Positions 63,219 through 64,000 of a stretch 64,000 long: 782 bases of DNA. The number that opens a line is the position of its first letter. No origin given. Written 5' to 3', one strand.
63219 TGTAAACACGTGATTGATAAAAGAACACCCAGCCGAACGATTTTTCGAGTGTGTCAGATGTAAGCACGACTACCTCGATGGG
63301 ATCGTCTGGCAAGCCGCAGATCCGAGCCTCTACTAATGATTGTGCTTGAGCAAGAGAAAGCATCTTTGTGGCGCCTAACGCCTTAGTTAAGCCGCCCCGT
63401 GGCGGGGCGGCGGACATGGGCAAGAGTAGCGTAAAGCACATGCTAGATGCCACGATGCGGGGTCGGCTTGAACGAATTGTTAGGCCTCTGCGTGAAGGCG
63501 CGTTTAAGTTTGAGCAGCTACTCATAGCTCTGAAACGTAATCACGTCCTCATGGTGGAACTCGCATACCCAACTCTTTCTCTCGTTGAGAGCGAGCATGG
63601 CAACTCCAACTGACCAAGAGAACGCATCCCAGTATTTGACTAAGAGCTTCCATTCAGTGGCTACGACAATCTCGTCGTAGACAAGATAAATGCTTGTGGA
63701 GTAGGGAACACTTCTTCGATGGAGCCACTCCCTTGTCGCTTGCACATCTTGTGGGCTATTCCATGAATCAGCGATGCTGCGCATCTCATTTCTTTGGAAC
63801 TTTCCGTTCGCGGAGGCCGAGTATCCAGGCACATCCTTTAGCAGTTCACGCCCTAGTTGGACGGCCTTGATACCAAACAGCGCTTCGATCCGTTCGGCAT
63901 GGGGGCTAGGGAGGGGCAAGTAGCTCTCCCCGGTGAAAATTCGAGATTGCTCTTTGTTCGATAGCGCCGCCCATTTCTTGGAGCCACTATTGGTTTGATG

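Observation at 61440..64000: Chromosomal integron cassette array with attC sites almost identical in wording to the aadA-type 59-base element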

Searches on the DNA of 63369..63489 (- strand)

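Call 37: search_dna_similar(query=window:63369-63489:-, collection=plasmids, mode=distant, max_evalue=10, max_rows=25)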
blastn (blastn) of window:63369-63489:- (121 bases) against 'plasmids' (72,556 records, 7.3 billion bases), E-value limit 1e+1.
The search stops at 5000 records and this limit was reached: more records match than are counted here, and every count below describes the 5000 best-scoring records only.
Records with a match: at least 5000; places in all: 8115; records where one place covers at least 80% of the query: 112.
Best place of each record, by identity: >=99% 22; 95-99% 1677; 90-95% 1021; 80-90% 2168; 60-80% 112.
By first word of the organism name: Escherichia 1634; Klebsiella 1588; Salmonella 621; Enterobacter 308; Citrobacter 146; Pseudomonas 142; Acinetobacter 117; Providencia 64; Aeromonas 48; Proteus 44; and 47 more.
By predicted mobility (MOB-suite, as given by PLSDB): conjugative 3603; non-mobilizable 738; mobilizable 659.
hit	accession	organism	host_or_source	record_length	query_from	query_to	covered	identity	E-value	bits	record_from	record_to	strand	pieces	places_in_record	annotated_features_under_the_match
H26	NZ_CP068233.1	Aeromonas caviae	combined sewer effluent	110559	5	117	93%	77.2%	1e-6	105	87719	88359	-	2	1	NAD(+)--rifampin ADP-ribosyltransferase Arr-6 | arr-3: rifampin ADP-ribosyltransferase (Arr) | arr: NAD(+)--rifampin ADP-ribosyltransferase Arr-6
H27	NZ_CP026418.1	Acinetobacter sp. ACNIH2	-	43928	7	121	95%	74.1%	3e-7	62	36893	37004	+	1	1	none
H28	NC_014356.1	Escherichia coli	-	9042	7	121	95%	73.3%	4e-6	57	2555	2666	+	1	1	none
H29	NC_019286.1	Klebsiella oxytoca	-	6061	7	121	95%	73.3%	4e-6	57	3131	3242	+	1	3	none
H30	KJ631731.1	uncultured bacterium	-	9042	7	121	95%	73.3%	4e-6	57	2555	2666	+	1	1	none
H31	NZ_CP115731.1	Citrobacter braakii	-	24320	7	121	95%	73.3%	4e-6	57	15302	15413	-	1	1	none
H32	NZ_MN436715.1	Klebsiella pneumoniae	-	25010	7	121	95%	73.3%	4e-6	57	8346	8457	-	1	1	none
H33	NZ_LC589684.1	Raoultella ornithinolytica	-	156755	7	121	95%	73.3%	4e-6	57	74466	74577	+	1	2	none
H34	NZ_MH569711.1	Serratia marcescens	urine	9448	7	121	95%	73.3%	4e-6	57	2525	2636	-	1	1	none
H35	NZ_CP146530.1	Klebsiella michiganensis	Hospital Wastewater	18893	7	121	95%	73.3%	4e-6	57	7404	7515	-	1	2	none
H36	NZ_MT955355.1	Escherichia coli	-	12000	7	120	94%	73.9%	1e-5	56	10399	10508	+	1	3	none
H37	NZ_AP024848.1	Serratia marcescens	-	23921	7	118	93%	74.6%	5e-5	55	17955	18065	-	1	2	aac(6')-29: aminoglycoside 6'-N-acetyltransferase AAC(6')-29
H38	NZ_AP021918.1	Aeromonas sp. WP2-W18-CRE-05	-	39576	7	121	95%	72.4%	2e-4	53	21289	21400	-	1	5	none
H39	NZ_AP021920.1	Aeromonas sp. WP2-W18-CRE-05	-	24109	7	121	95%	72.4%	2e-4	53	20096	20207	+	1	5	none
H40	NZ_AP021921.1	Aeromonas sp. WP2-W18-CRE-05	-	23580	7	121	95%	72.4%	2e-4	53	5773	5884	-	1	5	none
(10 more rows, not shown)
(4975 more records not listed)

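Call 38: get_annotated_region(hit=H28, flank=2500)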
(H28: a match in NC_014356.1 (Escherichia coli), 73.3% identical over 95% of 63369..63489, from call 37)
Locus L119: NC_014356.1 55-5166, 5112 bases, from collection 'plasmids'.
description: Escherichia coli plasmid IncQ-type pQ7, complete sequence
organism: Escherichia coli (NCBI taxid 562)
taxonomy: Bacteria; Pseudomonadota; Gammaproteobacteria; Enterobacterales; Enterobacteriaceae; Escherichia; Escherichia coli
host: -; source: -; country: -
typing (MOB-suite, as given by PLSDB): mobilizable; replicon IncQ2; relaxase MOBP
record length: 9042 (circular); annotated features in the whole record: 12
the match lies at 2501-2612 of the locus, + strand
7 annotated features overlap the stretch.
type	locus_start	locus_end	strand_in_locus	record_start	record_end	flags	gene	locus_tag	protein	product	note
CDS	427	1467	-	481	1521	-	-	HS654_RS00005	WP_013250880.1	class 3 integron integrase IntI3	-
CDS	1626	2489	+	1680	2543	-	-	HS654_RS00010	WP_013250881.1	extended-spectrum class A beta-lactamase GES-1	-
predicted_resistance_gene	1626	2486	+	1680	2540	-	blaGES-1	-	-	extended-spectrum class A beta-lactamase GES-1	predicted by amrfinderplus; class BETA-LACTAM; identity 100.0%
predicted_resistance_gene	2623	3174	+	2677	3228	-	aac(6')-Ib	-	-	AAC(6')-Ib family aminoglycoside 6'-N-acetyltransferase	predicted by amrfinderplus; class AMINOGLYCOSIDE; identity 100.0%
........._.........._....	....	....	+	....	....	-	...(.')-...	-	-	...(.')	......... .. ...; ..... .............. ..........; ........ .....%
CDS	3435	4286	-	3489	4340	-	repC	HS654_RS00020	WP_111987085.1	replication protein C, IncQ-type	-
CDS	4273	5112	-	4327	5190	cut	-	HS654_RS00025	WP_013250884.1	helicase RepA family protein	-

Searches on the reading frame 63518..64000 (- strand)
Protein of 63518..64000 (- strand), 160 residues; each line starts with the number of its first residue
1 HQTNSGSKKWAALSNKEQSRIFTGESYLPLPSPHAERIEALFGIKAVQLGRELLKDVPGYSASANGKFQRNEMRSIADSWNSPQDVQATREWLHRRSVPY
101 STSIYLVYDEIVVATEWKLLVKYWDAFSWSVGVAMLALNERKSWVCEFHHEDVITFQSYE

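Call 7: search_protein_families(library=pfam, proteins=[window:63518-64000:-], max_evalue=0.01)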
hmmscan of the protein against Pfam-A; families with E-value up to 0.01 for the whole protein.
window:63518-64000:- (160 aa): 0 families

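Call 23: find_homologous_proteins(query=window:63518-64000:-, max_evalue=0.001)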
Query window:63518-64000:- (160 aa): 6 proteins with E <= 0.001 among 34 candidates.
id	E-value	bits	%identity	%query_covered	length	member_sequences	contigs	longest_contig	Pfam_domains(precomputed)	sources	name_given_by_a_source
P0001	1.0e-103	362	100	100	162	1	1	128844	-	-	-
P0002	2.8e-68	247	65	99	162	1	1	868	-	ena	-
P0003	1.7e-62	228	63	95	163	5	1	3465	-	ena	-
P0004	1.3e-61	225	66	95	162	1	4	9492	-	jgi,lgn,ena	-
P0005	1.6e-41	160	81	55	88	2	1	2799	-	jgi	jgi:hypothetical protein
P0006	2.5e-33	133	41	95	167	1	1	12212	-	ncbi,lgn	ncbi:MAG: hypothetical protein AAF383_06990 [Cyanobacteria bacterium P01_A01_bin.83]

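Call 24: find_encoding_contigs(protein=P0001, flank=10000, max_places=6)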
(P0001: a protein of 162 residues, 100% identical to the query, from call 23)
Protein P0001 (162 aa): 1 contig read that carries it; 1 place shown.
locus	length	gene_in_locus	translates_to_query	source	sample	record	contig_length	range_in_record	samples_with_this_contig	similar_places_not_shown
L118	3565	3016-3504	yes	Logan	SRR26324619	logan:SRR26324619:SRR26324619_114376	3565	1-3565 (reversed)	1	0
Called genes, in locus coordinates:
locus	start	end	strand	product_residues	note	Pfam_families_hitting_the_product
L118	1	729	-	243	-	?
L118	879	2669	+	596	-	PF13205:Big_5, PF04231:Endonuclease_1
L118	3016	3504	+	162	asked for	-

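Call 26: search_protein_families(library=ncbifam, proteins=[L118:1-729:-, L118:879-2669:+, P0001], max_evalue=0.001)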
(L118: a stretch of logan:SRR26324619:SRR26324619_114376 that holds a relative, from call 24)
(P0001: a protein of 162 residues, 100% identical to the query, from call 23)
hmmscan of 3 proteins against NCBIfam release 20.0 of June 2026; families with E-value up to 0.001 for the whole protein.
L118:1-729:- (243 aa): 6 families
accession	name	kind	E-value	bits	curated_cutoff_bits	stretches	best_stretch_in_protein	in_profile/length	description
TIGR01970.1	DEAH_box_HrpB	equivalog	1.3e-114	384.3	546.15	1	7-236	1-231/825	ATP-dependent helicase HrpB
NF008662.0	PRK11664.1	equivalog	3.1e-86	290.4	1053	1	6-237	3-234/813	ATP-dependent helicase HrpB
TIGR01967.1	DEAH_box_HrpA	equivalog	1.2e-46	159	722.75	1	4-235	63-300/1284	ATP-dependent RNA helicase HrpA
NF008348.1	PRK11131.1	equivalog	1.2e-38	132.1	1400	1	5-231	65-296/1287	ATP-dependent RNA helicase HrpA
TIGR01587.1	cas3_core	equivalog_domain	2.5e-05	23.6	102.45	0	26-88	2-66/358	CRISPR-associated helicase Cas3'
TIGR02621.3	cas3_GSU0051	exception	0.00028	19.8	400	0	24-79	31-92/854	type I-G CRISPR-associated helicase/endonuclease Cas3g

L118:879-2669:+ (596 aa): 0 families

P0001 (162 aa): 0 families

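Call 61: find_encoding_contigs(protein=P0004, flank=5000, max_places=4)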
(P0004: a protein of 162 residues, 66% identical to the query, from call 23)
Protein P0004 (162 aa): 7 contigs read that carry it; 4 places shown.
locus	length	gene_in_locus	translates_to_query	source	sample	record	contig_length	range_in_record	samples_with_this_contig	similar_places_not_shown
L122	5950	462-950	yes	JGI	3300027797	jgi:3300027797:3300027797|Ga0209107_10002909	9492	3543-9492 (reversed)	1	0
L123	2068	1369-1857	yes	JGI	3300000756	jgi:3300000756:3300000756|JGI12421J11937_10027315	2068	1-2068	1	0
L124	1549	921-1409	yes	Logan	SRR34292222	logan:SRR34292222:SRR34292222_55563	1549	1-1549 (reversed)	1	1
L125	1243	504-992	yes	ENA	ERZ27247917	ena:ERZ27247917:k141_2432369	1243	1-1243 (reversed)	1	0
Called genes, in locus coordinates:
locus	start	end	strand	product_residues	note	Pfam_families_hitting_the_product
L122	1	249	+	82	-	?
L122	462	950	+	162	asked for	-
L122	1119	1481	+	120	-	PF01527:HTH_Tnp_1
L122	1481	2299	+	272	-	PF13276:HTH_21, PF00665:rve, PF13610:DDE_Tnp_IS240 (weak), PF13683:rve_3, PF13333:rve_2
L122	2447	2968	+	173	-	-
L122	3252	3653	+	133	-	PF00903:Glyoxalase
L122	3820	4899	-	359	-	PF08240:ADH_N, PF00107:ADH_zinc_N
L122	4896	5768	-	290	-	PF00106:adh_short, PF08659:KR, PF13561:adh_short_C2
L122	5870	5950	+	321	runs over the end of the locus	PF00126:HTH_1, PF03466:LysR_substrate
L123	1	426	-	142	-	?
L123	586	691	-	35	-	-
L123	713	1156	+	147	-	-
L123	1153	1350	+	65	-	-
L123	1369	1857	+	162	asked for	-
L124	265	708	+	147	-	-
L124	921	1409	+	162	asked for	-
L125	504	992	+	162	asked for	-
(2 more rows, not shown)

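Call 62: find_encoding_contigs(protein=P0006, flank=5000, max_places=3)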
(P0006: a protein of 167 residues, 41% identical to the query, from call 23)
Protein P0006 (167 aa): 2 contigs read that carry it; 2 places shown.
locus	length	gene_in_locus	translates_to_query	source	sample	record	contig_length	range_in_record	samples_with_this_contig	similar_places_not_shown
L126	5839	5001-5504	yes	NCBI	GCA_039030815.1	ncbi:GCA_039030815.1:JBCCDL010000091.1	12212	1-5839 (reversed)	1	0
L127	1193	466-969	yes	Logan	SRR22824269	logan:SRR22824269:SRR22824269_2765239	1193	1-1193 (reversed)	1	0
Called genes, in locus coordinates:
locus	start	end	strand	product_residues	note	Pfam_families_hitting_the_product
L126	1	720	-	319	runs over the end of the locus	PF02790:COX2_TM, PF00116:COX2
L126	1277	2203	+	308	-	PF02628:COX15-CtaA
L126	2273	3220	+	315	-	PF01040:UbiA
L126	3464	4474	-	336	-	-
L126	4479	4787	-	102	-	-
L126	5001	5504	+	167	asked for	-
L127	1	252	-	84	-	?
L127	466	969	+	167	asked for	-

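Call 67: search_protein_families(library=pfam, proteins=[P0001, L118:879-2669:+], max_evalue=0.1)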
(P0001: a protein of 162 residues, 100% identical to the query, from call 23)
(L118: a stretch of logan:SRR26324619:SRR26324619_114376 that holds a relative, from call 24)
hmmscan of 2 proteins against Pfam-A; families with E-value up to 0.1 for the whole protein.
P0001 (162 aa): 1 family
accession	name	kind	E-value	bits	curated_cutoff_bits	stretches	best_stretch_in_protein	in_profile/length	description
PF11163.13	DUF2947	-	0.013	15.8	25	1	80-153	74-146/152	Protein of unknown function (DUF2947)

L118:879-2669:+ (596 aa): 3 families
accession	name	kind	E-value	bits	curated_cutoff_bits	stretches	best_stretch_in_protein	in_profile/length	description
PF04231.19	Endonuclease_1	-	1.2e-36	127.1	25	1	324-578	3-235/235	Endonuclease I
PF13205.12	Big_5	-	2.2e-08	35.2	23.6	1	205-302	5-103/105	Bacterial Ig-like domain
PF00932.25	LTD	-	0.00029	21.6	34.3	1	26-133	3-108/109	Lamin Tail Domain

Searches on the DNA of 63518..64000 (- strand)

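Call 63: search_with_rna_model(model_id=R1, sources=[L122, L123, L124, L125, L126, L127, L119, L120, L121], max_evalue=0.01)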
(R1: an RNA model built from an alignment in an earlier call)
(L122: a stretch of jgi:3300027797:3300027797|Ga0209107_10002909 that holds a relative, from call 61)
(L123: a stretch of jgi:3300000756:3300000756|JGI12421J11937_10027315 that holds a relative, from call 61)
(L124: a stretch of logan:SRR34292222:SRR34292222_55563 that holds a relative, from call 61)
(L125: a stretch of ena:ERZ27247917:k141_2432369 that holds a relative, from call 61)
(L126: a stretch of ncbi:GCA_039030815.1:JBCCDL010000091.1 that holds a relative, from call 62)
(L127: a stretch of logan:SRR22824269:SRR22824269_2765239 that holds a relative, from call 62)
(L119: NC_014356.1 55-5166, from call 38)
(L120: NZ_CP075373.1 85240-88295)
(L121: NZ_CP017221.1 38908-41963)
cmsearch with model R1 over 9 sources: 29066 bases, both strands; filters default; matches with E-value up to 0.01: 11.
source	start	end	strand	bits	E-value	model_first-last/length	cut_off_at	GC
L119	2499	2608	-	76.3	3.1e-21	1-112/112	no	0.61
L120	988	1047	-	57.8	1.6e-15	1-112/112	no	0.55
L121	1499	1558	-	57.8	1.6e-15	1-112/112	no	0.55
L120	1499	1558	-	52.9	5.1e-14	1-112/112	no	0.53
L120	122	191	-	39.3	8.7e-10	1-112/112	no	0.6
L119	2499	2608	+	31.3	2.6e-07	1-112/112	no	0.61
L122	371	457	-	23.1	8.8e-05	1-112/112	no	0.62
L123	1278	1364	-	23.1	8.8e-05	1-112/112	no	0.62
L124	830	916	-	23.1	8.8e-05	1-112/112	no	0.62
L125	413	499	-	23.1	8.8e-05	1-112/112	no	0.62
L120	988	1047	+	17.5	0.0047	1-112/112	no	0.55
